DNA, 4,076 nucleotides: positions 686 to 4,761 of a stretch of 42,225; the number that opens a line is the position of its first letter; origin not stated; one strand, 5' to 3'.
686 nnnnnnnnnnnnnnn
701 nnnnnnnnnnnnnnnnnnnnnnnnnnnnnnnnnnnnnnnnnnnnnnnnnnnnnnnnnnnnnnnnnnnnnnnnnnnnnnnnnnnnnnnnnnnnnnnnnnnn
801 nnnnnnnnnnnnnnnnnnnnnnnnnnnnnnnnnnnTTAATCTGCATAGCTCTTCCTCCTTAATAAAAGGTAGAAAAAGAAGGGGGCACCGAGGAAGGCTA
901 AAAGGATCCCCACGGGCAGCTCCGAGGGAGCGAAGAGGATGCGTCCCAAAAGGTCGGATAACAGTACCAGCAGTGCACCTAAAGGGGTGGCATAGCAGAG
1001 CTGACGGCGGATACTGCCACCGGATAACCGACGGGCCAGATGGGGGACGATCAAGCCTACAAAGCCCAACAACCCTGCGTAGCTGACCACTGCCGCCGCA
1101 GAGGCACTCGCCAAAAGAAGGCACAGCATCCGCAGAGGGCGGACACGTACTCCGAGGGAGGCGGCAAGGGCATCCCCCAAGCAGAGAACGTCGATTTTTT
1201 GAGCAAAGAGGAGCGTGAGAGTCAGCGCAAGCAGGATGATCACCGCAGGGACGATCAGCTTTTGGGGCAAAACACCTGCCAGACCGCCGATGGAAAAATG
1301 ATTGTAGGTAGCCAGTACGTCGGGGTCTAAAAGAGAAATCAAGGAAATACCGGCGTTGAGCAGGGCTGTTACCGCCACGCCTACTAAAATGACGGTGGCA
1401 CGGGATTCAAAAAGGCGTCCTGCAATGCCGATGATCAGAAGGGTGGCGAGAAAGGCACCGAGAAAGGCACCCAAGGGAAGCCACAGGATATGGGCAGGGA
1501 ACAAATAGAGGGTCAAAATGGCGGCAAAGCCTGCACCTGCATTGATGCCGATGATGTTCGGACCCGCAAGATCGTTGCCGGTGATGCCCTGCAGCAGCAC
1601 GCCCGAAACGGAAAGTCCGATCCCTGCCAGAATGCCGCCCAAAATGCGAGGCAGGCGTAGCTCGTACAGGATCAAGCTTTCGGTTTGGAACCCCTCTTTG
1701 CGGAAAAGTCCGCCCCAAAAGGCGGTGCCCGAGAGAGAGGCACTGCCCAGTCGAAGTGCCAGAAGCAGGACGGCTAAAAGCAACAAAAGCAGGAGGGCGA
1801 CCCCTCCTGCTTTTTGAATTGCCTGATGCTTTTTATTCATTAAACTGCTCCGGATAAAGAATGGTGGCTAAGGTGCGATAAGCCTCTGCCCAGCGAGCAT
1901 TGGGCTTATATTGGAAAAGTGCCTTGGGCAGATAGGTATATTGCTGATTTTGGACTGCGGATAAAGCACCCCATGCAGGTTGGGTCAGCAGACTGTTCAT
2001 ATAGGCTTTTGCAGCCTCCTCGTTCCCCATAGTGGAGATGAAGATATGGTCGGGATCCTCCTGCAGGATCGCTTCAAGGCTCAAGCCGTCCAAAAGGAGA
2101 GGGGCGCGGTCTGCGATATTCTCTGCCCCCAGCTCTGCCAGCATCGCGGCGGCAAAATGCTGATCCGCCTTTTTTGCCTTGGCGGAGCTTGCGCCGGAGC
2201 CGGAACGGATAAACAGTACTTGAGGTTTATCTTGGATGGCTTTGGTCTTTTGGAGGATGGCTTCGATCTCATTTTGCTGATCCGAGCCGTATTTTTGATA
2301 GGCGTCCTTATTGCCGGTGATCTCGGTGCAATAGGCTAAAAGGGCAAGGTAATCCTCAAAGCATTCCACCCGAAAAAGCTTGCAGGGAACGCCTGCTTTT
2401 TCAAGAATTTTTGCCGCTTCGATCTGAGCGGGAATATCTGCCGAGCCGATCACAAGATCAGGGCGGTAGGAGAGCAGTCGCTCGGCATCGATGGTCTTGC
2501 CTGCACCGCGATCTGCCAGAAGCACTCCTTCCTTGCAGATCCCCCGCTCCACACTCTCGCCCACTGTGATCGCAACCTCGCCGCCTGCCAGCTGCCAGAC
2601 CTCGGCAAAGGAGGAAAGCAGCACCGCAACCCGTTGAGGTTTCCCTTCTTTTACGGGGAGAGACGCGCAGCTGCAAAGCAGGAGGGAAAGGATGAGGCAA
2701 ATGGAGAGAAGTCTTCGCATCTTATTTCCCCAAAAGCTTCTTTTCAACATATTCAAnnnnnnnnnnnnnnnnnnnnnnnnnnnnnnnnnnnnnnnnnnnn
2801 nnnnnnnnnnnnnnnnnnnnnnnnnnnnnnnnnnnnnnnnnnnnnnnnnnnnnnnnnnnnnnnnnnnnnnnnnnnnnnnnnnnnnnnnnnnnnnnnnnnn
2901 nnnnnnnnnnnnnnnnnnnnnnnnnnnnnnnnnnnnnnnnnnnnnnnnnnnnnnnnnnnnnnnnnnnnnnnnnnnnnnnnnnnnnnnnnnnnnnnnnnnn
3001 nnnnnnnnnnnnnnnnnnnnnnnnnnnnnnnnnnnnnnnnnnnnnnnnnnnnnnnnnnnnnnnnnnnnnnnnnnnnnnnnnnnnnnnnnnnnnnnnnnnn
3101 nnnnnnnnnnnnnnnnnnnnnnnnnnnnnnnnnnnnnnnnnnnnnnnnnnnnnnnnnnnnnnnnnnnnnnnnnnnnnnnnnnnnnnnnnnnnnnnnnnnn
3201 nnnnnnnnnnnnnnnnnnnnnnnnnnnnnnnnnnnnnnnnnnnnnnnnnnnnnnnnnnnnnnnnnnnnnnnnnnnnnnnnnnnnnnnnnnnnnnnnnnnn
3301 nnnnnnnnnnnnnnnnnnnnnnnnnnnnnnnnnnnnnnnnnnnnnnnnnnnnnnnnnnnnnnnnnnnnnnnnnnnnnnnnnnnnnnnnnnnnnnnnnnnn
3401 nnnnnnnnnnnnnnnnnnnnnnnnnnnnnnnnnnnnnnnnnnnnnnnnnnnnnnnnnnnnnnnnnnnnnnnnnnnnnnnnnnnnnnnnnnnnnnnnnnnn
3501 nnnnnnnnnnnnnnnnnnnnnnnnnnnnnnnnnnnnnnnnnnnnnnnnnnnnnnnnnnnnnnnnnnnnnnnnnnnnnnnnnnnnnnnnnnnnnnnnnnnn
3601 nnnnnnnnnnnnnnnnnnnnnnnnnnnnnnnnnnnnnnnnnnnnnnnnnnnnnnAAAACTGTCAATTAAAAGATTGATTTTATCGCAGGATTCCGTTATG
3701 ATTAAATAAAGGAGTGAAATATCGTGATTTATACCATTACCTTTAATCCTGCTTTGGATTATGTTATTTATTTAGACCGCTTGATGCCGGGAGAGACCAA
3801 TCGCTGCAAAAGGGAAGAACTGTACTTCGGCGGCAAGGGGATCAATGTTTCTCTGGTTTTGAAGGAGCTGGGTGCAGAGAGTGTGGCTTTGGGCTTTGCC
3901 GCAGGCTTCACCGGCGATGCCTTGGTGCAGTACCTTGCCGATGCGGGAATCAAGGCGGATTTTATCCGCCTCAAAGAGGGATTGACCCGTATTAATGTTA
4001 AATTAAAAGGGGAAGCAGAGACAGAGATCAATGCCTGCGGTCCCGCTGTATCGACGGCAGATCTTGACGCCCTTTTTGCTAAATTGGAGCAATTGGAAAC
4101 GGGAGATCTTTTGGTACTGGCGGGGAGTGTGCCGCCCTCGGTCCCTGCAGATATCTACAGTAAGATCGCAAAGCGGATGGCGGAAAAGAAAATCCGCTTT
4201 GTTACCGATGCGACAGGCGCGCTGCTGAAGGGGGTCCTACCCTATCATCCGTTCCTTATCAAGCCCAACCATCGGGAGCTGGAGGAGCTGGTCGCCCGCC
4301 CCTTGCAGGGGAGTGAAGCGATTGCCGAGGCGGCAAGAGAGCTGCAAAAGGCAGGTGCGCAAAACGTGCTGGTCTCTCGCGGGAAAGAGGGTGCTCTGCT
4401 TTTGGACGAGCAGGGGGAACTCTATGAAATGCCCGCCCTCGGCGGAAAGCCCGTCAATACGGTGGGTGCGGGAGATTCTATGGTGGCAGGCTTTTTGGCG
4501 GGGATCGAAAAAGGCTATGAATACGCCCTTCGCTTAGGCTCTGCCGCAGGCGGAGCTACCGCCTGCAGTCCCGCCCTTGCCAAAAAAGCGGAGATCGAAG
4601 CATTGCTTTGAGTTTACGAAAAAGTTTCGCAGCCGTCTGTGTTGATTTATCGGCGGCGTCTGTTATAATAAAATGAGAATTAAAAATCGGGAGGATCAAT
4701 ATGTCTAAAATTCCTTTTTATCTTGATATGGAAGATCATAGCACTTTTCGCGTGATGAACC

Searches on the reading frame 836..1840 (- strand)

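Call 54: search_protein_families(library=pfam, proteins=[window:836-1840:-], max_evalue=0.00001)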
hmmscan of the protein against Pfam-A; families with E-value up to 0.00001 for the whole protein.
window:836-1840:- (334 aa): 2 families
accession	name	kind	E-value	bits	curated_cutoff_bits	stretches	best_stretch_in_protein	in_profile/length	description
PF01032.23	FecCD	-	1.2e-81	274.6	26.5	1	20-328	1-311/311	FecCD transport family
PF00950.22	ABC-3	-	5.5e-07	29.8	20.1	1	123-294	58-227/258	ABC 3 transport family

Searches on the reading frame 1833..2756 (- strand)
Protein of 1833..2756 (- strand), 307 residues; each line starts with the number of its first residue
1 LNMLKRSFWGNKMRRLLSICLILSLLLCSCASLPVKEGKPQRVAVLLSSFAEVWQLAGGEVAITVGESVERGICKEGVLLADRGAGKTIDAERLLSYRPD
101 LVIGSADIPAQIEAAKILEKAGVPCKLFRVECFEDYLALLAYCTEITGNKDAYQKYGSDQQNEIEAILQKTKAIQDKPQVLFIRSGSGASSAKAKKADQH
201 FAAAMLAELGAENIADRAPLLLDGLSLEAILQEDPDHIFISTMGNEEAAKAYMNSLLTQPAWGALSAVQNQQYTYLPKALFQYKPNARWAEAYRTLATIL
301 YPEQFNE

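Call 54: search_protein_families(library=pfam, proteins=[window:1833-2756:-], max_evalue=0.00001)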
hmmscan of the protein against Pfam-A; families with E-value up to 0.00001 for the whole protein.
window:1833-2756:- (307 aa): 1 family
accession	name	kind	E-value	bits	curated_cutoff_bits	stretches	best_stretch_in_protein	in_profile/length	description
PF01497.23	Peripla_BP_2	-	1.6e-28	100.2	27.5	1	43-278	1-233/235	Periplasmic binding protein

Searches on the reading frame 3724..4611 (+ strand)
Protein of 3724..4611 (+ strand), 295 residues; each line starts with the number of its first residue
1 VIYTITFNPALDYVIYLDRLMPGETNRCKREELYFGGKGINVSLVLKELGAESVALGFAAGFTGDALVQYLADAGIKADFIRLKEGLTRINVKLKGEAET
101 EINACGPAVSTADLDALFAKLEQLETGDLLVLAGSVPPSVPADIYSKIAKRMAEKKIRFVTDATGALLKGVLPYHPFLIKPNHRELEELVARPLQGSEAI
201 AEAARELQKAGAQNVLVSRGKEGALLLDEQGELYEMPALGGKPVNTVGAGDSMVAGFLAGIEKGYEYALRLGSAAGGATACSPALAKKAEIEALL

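Call 54: search_protein_families(library=pfam, proteins=[window:3724-4611:+], max_evalue=0.00001)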
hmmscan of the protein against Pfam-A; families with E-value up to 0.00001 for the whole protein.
window:3724-4611:+ (295 aa): 2 families
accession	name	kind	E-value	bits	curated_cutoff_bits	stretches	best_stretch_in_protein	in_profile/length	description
PF00294.29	PfkB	-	2.3e-55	188.5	25.8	1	8-283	4-293/302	pfkB family carbohydrate kinase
PF08543.17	Phos_pyr_kin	-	1.2e-07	31.9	27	1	159-267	103-217/246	Phosphomethylpyrimidine kinase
